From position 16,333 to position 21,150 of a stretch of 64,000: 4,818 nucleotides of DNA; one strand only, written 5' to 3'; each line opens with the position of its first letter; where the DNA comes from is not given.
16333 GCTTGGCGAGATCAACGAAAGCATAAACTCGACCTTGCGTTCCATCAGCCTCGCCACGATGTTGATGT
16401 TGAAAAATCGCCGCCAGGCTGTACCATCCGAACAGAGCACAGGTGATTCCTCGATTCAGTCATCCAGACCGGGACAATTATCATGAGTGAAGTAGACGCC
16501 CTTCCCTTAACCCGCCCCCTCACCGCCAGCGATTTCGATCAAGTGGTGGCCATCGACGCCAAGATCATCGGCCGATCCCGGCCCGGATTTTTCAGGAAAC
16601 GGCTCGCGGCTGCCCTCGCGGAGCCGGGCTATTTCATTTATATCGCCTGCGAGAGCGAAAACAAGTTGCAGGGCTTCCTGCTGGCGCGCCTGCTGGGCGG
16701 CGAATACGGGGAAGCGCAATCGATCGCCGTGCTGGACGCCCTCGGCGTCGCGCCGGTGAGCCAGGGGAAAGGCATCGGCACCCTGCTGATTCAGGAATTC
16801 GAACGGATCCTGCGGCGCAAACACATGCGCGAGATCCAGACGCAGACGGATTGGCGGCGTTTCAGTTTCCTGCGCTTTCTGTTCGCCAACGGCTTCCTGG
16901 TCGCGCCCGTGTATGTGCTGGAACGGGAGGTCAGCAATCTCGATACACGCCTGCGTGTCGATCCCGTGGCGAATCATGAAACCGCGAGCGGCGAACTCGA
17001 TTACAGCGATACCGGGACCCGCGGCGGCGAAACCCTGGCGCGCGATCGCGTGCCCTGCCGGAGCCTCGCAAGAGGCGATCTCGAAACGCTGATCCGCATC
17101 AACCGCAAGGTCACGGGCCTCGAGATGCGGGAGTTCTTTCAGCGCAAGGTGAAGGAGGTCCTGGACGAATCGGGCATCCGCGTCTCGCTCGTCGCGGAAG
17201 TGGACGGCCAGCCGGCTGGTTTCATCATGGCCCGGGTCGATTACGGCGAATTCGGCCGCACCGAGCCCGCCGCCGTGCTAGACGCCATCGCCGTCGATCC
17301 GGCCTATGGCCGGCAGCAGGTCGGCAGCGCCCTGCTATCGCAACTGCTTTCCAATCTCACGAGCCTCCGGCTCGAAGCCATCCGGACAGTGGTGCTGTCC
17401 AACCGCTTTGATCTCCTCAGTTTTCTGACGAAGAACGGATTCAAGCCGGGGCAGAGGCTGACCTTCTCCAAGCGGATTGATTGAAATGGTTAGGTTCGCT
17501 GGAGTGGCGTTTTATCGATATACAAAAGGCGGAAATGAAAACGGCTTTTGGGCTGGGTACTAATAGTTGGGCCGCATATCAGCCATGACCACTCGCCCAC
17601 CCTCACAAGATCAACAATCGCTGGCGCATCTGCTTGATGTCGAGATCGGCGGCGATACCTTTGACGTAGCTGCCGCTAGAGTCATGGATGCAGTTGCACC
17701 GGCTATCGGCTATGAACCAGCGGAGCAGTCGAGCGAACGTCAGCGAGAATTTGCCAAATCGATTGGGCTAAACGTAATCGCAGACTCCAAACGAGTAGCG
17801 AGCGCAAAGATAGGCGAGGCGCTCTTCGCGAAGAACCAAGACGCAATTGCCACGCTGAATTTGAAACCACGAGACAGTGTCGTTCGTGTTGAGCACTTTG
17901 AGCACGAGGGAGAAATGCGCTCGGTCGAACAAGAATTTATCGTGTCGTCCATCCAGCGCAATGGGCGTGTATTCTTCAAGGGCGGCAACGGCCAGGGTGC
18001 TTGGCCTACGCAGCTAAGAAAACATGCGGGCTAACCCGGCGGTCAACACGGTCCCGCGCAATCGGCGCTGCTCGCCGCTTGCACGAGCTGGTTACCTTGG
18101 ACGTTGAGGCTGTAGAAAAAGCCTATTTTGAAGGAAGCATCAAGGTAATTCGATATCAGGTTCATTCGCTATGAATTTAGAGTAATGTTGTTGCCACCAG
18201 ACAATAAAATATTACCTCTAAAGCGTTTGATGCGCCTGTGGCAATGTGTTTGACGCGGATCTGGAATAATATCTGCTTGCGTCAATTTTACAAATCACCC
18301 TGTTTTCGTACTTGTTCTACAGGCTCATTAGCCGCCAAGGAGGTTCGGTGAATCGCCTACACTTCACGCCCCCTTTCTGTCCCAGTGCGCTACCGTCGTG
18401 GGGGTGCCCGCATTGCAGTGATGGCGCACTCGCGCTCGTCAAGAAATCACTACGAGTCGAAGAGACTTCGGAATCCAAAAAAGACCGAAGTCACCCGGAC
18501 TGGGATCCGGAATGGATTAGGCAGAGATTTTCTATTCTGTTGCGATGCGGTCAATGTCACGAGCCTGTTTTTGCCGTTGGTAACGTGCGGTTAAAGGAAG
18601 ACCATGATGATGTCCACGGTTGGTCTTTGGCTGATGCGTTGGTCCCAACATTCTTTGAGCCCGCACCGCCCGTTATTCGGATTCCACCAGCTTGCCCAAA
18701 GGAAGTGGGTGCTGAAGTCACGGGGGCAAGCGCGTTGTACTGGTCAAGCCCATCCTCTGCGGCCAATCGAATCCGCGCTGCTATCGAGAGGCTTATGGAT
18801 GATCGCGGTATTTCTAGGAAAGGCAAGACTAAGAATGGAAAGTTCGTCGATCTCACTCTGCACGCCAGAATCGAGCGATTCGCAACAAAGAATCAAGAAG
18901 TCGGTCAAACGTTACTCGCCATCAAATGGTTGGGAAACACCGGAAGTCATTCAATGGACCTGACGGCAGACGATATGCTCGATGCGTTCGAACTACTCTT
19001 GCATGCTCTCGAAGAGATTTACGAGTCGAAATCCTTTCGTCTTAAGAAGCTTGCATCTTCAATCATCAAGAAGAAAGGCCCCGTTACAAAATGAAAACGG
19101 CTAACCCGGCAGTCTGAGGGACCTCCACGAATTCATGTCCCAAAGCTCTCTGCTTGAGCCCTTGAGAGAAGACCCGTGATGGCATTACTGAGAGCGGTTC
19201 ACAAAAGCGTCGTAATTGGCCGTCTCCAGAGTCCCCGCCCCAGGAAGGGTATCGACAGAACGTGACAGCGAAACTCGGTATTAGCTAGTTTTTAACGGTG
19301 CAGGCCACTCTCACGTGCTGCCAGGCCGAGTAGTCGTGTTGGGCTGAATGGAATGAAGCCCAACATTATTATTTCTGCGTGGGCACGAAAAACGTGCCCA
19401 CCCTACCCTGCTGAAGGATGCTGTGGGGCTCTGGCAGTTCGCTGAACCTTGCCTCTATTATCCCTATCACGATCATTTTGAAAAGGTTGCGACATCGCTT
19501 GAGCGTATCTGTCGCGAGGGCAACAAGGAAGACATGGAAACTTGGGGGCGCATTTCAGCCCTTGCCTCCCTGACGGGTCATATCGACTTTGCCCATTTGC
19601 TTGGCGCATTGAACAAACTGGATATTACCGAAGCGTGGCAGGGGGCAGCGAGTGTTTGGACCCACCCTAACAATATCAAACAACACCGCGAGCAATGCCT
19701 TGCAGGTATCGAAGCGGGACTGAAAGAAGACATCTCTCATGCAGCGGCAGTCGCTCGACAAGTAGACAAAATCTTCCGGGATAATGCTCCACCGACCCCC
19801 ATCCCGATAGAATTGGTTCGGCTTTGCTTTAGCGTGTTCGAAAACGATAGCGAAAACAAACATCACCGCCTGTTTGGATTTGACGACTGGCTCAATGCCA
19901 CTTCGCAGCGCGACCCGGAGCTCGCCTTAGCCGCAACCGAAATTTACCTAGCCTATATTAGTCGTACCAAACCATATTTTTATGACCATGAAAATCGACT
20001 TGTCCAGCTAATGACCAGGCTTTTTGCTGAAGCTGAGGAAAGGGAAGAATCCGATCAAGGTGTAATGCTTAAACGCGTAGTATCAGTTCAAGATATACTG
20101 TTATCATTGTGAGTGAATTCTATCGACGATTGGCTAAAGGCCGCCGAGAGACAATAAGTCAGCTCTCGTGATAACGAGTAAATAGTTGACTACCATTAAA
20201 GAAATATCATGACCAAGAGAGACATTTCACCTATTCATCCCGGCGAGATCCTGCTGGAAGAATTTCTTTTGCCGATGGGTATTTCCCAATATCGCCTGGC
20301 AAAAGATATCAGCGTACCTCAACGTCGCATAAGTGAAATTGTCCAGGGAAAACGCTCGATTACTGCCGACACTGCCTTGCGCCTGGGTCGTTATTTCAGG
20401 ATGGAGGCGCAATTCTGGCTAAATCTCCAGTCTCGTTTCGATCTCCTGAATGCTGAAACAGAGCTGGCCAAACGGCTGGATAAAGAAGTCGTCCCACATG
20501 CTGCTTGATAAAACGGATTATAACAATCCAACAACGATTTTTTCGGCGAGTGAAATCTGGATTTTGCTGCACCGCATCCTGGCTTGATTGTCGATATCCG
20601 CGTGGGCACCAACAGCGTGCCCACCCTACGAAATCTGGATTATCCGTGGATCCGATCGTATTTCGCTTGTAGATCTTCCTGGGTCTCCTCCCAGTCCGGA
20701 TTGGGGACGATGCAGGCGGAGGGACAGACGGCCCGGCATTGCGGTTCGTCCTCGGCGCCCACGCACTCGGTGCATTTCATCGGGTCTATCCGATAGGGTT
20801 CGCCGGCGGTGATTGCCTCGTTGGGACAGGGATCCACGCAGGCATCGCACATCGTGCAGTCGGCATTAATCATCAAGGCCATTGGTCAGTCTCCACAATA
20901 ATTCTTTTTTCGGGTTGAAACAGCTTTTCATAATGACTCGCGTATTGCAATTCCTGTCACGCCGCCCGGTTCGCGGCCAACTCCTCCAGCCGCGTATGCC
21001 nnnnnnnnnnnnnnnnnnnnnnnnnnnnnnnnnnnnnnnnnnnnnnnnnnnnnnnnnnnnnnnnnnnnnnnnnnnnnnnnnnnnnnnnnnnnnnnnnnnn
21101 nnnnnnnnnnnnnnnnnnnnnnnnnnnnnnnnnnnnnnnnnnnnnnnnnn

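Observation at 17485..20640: AT-richer islet of unknown genes with an orphan HigA, punctuated by REP-like palindromes: candidate defence/toxin locus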

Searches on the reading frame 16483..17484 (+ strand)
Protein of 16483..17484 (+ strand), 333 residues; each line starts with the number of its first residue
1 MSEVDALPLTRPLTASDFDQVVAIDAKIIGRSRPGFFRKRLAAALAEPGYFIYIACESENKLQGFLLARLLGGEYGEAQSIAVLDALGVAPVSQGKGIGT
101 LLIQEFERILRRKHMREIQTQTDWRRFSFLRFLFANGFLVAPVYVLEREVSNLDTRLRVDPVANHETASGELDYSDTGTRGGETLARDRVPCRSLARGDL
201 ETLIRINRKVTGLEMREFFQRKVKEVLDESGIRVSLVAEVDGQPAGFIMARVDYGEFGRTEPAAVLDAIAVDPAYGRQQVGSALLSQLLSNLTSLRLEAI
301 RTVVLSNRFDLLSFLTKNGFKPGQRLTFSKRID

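Call 5: search_protein_families(library=pfam, proteins=[window:16483-17484:+], max_evalue=0.1)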
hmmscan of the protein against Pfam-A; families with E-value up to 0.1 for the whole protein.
window:16483-17484:+ (333 aa): 5 families
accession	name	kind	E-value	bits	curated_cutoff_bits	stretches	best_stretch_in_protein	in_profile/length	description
PF00583.31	Acetyltransf_1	-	2e-21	76.9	20.7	2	226-320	28-116/116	Acetyltransferase (GNAT) family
PF13508.13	Acetyltransf_7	-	3.6e-17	62.9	27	2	236-322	6-84/84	Acetyltransferase (GNAT) domain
PF13673.13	Acetyltransf_10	-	1.2e-08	35.4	23.6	2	221-322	20-109/128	Acetyltransferase (GNAT) domain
PF14542.12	Acetyltransf_CG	-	0.00011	22.7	30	0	250-294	13-55/80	GCN5-related N-acetyl-transferase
PF13527.13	Acetyltransf_9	-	0.0012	19.3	25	0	193-292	3-101/127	Acetyltransferase (GNAT) domain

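Call 9: find_related_loci(query=window:16483-17484:+, collection=genome_contigs, flank=10000)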
Query window:16483-17484:+ (333 aa) in genome_contigs; peptide patterns used: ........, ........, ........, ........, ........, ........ (x = any residue, [..] = any of these).
117 stretches matched a pattern; 77 encode a relative of the query (tblastn E <= 1e-3); 77 distinct loci.
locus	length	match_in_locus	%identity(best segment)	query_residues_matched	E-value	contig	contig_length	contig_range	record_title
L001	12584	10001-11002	57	1-333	6e-116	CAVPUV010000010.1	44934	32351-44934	MAG: uncultured Gammaproteobacteria bacterium isolate MFD10097.bin.2.2 genome assembly, contig: contig_1454, whole genom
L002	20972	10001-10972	58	10-333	1e-112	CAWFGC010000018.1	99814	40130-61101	MAG: uncultured Gammaproteobacteria bacterium isolate MFD05684.bin.1.428 genome assembly, contig: contig_72596, whole ge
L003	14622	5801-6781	56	10-332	1e-110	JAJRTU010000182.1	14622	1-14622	MAG: Gammaproteobacteria bacterium isolate Dive96_bin10.122 k141_2194884, whole genome shotgun sequence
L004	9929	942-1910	58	11-333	3e-110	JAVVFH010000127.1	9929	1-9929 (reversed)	MAG: Lysobacterales bacterium isolate TamC13-42 NODE_127_length_9929_cov_3.389160, whole genome shotgun sequence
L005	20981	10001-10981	48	10-332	5e-90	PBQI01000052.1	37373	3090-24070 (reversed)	MAG: Rhodospirillaceae bacterium isolate NP992 49183, whole genome shotgun sequence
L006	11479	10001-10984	45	5-332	6e-88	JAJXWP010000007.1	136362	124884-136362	MAG: Proteobacteria bacterium isolate BP5.bin88 NODE_122_length_136362_cov_2.644974, whole genome shotgun sequence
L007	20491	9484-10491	46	11-329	2e-86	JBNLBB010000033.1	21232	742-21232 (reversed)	MAG: Gammaproteobacteria bacterium isolate C2.bin.38.strict NODE_33_length_21232_cov_12.401465, whole genome shotgun seq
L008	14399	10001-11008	47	9-333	1e-86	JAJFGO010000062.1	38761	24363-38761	MAG: Kiloniellaceae bacterium isolate OFTM296 OFTM296_61, whole genome shotgun sequence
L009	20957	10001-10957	44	11-332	9e-86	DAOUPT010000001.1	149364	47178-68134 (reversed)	MAG TPA_asm: Anderseniella sp. isolate CSMAG_107 CSMAG_107_k141_1847474_length_149364_cov_14.9959, whole genome shotgun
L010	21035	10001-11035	45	1-330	9e-86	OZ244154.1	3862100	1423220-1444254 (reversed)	MAG: Aestuariivirgaceae bacterium isolate 5d58ee39-098d-494c-bd90-57b7a1f43d2a genome assembly, chromosome: 1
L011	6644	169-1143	47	9-330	4e-83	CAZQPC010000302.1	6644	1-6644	MAG TPA_asm: uncultured Magnetovibrio sp. isolate binchicken_co46_96 genome assembly, contig: NODE_23417_length_6644_cov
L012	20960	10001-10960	46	9-332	2e-80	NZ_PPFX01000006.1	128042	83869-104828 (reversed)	Geothermobacter hydrogeniphilus strain HR-1 NODE_6_length_128042_cov_176.796, whole genome shotgun sequence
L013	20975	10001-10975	43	8-332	2e-79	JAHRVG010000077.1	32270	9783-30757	MAG: Rhodobacteraceae bacterium isolate DC_out69 k91_3596140, whole genome shotgun sequence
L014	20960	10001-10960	44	9-332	3e-78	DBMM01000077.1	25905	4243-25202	MAG TPA_asm: Geobacter sp. UBA698 UBA698_contig_2761, whole genome shotgun sequence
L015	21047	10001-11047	42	1-330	4e-77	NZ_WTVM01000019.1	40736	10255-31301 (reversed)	Azoarcus taiwanensis strain NSC3 NODE_19_length_40736_cov_3.58297, whole genome shotgun sequence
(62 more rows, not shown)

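Call 95: find_encoding_contigs(protein=window:16483-17484:+, flank=6000, max_places=10)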
Protein window:16483-17484:+ (333 aa): 1 contig read that carries it; 1 place shown.
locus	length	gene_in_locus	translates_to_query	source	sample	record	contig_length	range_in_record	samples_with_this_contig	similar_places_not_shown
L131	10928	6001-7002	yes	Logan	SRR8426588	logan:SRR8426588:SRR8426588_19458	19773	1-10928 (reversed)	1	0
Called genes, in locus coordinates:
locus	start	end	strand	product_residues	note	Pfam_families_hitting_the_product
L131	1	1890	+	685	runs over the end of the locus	PF13380:CoA_binding_2, PF13607:Succ_CoA_lig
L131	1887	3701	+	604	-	PF01011:PQQ, PF13360:PQQ_2, PF13570:Beta-prop_ACSF4 (faint), PF13442:Cytochrome_CBB3 (faint)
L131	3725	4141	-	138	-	PF01575:MaoC_dehydratas, PF13452:FAS1_DH_region (faint)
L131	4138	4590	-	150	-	PF13452:FAS1_DH_region, PF22622:MFE-2_hydrat-2_N (weak)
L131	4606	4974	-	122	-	PF01883:FeS_assembly_P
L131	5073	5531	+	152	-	PF00583:Acetyltransf_1, PF13508:Acetyltransf_7 (weak)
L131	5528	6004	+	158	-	PF02082:Rrf2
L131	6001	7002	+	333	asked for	PF00583:Acetyltransf_1, PF13673:Acetyltransf_10 (faint), PF00583:Acetyltransf_1, PF13508:Acetyltransf_7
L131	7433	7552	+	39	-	-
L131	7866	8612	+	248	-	PF13643:DUF4145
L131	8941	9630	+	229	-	-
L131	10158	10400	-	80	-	-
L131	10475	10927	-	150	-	?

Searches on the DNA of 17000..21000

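Call 90: search_rna_families(source=window, start=17000, end=21000, threshold=evalue, max_evalue=1)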
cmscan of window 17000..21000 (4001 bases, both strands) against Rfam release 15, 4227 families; matches with E-value up to 1: 0.
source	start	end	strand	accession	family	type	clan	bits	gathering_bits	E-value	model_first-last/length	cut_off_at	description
